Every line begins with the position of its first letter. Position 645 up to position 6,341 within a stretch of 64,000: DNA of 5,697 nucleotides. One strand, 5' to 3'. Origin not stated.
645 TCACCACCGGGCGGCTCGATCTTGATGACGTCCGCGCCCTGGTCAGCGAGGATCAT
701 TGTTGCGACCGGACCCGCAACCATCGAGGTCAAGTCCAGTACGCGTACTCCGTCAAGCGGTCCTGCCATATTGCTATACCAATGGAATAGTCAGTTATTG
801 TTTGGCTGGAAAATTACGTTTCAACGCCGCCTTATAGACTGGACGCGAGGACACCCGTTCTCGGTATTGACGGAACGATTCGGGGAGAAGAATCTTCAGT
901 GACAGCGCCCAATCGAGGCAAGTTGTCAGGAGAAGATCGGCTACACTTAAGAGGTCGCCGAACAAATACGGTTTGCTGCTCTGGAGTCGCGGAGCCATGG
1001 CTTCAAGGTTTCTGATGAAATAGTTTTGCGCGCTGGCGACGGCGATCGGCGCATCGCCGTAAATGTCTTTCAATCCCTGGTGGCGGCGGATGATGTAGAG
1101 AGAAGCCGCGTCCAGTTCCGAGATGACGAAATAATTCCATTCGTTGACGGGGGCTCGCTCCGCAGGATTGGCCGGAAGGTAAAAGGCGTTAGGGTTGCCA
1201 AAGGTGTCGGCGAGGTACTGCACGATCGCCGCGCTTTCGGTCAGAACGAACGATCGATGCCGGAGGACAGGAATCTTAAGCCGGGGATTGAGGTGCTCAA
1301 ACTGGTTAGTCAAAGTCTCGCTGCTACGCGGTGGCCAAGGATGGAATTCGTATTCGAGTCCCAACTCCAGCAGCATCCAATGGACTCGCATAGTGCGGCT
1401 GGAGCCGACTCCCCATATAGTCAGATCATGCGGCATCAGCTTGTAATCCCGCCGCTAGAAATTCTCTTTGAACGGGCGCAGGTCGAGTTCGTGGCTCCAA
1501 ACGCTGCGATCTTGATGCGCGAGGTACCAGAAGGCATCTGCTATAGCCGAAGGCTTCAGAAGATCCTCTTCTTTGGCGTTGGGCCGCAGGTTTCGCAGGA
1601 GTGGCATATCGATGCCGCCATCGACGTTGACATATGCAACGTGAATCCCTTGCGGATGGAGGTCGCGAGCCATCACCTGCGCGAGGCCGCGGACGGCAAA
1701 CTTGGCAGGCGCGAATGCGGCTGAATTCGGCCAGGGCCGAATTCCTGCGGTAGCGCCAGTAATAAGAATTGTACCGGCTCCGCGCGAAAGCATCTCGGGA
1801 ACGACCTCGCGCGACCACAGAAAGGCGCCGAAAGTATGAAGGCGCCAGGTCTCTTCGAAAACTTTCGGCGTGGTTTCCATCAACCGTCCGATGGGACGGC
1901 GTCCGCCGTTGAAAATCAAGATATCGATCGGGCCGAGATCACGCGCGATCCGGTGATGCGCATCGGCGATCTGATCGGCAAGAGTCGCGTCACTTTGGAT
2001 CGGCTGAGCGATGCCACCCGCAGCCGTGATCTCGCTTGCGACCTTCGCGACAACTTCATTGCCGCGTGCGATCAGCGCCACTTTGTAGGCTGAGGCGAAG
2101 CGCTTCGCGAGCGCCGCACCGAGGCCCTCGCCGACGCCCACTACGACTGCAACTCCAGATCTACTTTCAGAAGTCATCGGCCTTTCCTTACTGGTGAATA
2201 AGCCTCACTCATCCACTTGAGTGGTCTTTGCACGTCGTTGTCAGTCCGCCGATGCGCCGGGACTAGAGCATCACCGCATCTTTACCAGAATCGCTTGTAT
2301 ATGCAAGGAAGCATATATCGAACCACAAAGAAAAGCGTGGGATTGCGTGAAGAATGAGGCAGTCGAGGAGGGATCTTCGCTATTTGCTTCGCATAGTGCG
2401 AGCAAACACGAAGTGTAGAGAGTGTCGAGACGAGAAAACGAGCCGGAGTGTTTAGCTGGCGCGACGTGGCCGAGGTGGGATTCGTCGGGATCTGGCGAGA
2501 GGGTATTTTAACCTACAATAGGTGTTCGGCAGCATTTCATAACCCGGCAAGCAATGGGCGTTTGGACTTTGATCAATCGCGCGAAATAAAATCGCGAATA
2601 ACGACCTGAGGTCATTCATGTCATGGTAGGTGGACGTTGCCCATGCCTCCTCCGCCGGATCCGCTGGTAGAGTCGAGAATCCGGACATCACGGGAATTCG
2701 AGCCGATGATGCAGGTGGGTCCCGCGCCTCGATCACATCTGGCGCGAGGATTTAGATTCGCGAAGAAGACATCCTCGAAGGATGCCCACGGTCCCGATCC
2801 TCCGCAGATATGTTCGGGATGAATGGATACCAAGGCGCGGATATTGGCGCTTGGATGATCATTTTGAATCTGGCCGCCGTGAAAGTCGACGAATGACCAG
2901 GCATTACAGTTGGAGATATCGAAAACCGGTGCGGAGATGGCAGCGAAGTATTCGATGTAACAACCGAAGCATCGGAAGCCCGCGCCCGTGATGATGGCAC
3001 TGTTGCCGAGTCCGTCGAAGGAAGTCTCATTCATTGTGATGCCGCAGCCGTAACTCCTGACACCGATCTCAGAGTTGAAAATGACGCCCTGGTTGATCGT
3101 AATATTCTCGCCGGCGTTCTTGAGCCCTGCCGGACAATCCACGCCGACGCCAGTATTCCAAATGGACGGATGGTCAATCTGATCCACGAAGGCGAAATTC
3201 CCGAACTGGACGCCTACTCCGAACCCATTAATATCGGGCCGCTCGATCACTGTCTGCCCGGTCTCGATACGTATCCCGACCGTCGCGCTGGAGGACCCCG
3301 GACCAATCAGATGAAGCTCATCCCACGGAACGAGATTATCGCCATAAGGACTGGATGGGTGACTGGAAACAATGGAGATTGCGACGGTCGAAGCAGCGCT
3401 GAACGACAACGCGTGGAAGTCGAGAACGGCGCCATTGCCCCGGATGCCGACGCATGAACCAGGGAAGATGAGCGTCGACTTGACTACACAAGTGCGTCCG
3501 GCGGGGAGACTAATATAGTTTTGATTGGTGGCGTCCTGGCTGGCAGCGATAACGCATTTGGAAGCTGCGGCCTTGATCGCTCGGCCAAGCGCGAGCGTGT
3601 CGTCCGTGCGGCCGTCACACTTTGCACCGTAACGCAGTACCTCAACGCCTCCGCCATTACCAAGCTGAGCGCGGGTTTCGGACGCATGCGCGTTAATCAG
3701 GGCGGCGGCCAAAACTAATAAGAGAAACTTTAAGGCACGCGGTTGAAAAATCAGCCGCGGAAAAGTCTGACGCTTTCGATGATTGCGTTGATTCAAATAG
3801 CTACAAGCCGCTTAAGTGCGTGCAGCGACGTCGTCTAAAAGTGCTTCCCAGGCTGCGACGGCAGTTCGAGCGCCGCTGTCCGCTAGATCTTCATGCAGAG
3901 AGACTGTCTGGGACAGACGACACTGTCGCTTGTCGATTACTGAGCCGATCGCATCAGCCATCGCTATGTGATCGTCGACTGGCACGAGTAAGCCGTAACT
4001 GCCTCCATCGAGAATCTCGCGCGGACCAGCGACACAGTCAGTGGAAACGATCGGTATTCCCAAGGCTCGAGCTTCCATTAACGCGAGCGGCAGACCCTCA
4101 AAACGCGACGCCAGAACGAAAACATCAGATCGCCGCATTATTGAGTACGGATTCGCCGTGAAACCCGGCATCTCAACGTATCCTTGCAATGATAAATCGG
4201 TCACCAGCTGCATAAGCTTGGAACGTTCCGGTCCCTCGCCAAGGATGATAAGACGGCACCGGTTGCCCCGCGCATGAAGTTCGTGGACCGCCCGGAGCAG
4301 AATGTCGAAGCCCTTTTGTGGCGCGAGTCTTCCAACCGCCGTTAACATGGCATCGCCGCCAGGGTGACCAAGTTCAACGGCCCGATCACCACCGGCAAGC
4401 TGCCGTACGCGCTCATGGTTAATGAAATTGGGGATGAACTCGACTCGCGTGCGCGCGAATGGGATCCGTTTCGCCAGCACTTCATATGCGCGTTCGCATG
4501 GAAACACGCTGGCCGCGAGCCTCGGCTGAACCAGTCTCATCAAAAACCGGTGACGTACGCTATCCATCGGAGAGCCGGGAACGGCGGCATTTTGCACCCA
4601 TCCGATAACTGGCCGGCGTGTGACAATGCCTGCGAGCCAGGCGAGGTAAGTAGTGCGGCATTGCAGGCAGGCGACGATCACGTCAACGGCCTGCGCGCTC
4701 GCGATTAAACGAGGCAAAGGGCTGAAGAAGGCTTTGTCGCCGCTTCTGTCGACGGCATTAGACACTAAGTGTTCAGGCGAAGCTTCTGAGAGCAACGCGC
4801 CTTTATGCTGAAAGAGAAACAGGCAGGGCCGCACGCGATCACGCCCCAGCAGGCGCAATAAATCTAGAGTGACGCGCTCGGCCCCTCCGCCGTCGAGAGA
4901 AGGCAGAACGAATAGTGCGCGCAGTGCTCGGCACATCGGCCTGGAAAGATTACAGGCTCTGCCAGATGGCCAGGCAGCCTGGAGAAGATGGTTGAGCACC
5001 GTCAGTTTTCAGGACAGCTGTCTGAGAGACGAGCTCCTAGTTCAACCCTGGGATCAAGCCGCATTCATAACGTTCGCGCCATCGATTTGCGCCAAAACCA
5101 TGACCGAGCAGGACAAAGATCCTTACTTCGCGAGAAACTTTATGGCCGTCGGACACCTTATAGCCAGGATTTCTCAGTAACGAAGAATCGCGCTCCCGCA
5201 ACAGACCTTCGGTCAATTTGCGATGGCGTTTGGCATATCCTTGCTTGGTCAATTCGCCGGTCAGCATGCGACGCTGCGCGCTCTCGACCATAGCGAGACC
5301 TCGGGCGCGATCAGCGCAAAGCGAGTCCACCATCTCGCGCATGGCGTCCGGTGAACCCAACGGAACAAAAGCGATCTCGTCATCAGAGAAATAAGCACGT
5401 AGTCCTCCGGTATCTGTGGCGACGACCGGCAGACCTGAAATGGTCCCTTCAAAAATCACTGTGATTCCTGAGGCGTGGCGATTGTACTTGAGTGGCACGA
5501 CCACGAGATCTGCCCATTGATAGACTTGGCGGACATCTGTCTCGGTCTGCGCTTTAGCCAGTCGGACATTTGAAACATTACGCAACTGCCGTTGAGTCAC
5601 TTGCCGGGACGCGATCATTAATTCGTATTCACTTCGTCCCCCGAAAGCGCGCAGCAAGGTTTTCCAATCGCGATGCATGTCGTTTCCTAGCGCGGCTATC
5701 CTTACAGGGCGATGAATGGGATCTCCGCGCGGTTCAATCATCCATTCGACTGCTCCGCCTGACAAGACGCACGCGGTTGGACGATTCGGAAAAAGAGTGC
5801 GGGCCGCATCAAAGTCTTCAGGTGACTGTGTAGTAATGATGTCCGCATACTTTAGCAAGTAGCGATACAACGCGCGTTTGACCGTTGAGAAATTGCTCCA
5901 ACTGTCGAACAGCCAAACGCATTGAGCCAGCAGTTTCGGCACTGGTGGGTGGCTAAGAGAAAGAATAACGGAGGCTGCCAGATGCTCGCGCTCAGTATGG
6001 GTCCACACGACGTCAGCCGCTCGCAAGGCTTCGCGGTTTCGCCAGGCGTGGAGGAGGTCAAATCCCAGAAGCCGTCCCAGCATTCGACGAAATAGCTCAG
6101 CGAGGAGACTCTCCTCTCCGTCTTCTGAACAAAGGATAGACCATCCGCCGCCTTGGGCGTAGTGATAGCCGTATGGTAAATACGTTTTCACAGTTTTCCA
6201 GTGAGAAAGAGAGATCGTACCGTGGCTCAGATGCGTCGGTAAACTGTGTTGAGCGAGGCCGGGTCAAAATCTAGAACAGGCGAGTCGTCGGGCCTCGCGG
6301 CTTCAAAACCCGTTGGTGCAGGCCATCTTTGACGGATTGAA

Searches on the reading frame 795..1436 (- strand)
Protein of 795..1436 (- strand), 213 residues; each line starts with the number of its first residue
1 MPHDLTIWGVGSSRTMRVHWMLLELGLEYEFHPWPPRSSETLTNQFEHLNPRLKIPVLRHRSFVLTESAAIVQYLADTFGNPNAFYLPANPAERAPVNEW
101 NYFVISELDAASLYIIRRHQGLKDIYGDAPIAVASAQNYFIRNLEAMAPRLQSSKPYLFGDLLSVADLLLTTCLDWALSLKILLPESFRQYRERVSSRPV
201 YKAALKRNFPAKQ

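Call 9: search_protein_families(library=pfam, proteins=[window:795-1436:-], max_evalue=0.001)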
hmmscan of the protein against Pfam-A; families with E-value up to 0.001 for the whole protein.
window:795-1436:- (213 aa): 5 families
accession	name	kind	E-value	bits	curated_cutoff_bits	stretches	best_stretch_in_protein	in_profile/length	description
PF13409.12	GST_N_2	-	1.2e-14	55.1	25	1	12-77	2-69/70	Glutathione S-transferase, N-terminal domain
PF13417.12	GST_N_3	-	2.3e-14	53.9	22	1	12-82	7-74/75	Glutathione S-transferase, N-terminal domain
PF02798.26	GST_N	-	4.5e-14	53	20.9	1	5-76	3-75/76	Glutathione S-transferase, N-terminal domain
PF00043.30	GST_C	-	7.7e-05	23.3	20.7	1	143-199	34-93/93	Glutathione S-transferase, C-terminal domain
PF14497.11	GST_C_3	-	0.00084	20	21.6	0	140-203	34-99/104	Glutathione S-transferase, C-terminal domain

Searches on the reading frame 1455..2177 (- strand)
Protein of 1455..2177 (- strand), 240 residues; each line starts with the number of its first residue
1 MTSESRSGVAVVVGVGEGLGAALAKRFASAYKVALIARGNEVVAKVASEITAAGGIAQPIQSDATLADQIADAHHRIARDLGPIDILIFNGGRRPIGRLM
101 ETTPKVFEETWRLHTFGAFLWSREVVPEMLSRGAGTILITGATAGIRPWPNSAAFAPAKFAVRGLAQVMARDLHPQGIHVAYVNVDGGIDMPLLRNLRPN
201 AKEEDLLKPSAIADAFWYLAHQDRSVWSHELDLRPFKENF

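Call 9: search_protein_families(library=pfam, proteins=[window:1455-2177:-], max_evalue=0.001)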
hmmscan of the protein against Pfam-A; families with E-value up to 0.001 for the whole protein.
window:1455-2177:- (240 aa): 4 families
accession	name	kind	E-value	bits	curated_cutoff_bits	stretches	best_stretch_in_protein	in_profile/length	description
PF00106.31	adh_short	-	2.9e-36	125.2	26.6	1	9-198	2-191/195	short chain dehydrogenase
PF13561.12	adh_short_C2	-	1e-24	87.9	27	1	14-199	1-186/236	Enoyl-(Acyl carrier protein) reductase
PF23441.1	SDR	-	0.00062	19.7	27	1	51-180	61-188/258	SDR-like rossmann domain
PF08659.16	KR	-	0.00098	19.5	22.6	0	8-85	1-83/180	KR domain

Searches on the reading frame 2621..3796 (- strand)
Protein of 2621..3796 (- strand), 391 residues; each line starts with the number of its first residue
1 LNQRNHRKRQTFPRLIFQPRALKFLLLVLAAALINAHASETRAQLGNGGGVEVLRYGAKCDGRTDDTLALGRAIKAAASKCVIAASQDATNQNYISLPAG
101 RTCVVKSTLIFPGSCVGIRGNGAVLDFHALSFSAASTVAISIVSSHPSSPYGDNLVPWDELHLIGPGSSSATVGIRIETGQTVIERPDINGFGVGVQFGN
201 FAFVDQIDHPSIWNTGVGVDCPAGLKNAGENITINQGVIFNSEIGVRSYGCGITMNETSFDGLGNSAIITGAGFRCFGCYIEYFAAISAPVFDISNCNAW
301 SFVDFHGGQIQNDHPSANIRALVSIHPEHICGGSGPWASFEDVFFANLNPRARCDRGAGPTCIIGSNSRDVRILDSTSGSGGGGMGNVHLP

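Call 8: search_protein_families(library=pfam, proteins=[window:2621-3796:-], max_evalue=0.001)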
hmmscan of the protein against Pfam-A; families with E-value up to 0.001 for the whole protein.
window:2621-3796:- (391 aa): 1 family
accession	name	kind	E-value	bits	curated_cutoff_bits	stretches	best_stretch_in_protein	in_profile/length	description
PF12708.12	Pect-lyase_RHGA_epim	-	8.8e-05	22.8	27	1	51-123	2-63/213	Rhamnogalacturonase A/epimerase, pectate lyase-like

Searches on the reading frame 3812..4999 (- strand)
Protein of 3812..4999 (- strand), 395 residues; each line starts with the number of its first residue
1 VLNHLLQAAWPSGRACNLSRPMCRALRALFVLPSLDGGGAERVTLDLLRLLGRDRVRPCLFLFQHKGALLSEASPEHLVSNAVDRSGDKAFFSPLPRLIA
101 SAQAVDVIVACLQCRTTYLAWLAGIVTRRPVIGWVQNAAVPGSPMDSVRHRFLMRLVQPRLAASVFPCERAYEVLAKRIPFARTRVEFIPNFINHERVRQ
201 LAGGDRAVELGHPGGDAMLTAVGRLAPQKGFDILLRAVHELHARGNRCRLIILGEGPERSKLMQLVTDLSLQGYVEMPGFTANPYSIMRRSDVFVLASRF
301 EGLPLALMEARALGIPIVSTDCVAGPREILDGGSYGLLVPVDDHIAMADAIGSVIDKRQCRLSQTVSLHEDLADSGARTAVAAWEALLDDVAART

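Call 8: search_protein_families(library=pfam, proteins=[window:3812-4999:-], max_evalue=0.001)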
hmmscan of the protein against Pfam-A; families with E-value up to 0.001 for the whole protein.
window:3812-4999:- (395 aa): 4 families
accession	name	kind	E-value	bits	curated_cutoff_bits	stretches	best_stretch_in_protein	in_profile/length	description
PF13692.12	Glyco_trans_1_4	-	1e-32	113.7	27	1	219-356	4-141/142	Glycosyl transferases group 1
PF00534.26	Glycos_transf_1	-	2.2e-32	112.4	26.4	1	210-358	9-159/172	Glycosyl transferases group 1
PF13439.12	Glyco_transf_4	-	5.9e-12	46.4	28.5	1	38-197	2-170/170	Glycosyltransferase Family 4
PF20706.3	GT4-conflict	-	1.4e-10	41.1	26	1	209-375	193-375/385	Family 4 Glycosyltransferase in conflict systems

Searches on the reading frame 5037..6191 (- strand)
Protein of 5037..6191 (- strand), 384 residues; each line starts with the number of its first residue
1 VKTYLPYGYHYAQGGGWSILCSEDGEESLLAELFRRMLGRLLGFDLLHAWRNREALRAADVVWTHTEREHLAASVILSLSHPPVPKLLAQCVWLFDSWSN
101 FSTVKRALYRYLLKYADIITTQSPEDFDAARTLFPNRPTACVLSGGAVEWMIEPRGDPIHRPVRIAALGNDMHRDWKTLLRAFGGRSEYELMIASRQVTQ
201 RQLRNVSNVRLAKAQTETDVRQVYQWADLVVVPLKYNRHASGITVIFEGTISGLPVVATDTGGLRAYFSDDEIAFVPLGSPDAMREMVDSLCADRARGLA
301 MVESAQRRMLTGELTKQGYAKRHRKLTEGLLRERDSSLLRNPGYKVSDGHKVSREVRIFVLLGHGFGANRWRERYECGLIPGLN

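Call 8: search_protein_families(library=pfam, proteins=[window:5037-6191:-], max_evalue=0.001)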
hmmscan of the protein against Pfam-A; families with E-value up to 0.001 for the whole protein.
window:5037-6191:- (384 aa): 3 families
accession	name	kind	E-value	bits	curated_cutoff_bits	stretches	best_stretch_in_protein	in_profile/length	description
PF13692.12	Glyco_trans_1_4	-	3.4e-10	40.8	27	1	188-294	33-142/142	Glycosyl transferases group 1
PF00534.26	Glycos_transf_1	-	2.6e-09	37.3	26.4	1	203-307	69-171/172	Glycosyl transferases group 1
PF13524.12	Glyco_trans_1_2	-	1.6e-05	25.3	25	1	208-312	28-132/144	Glycosyl transferase-like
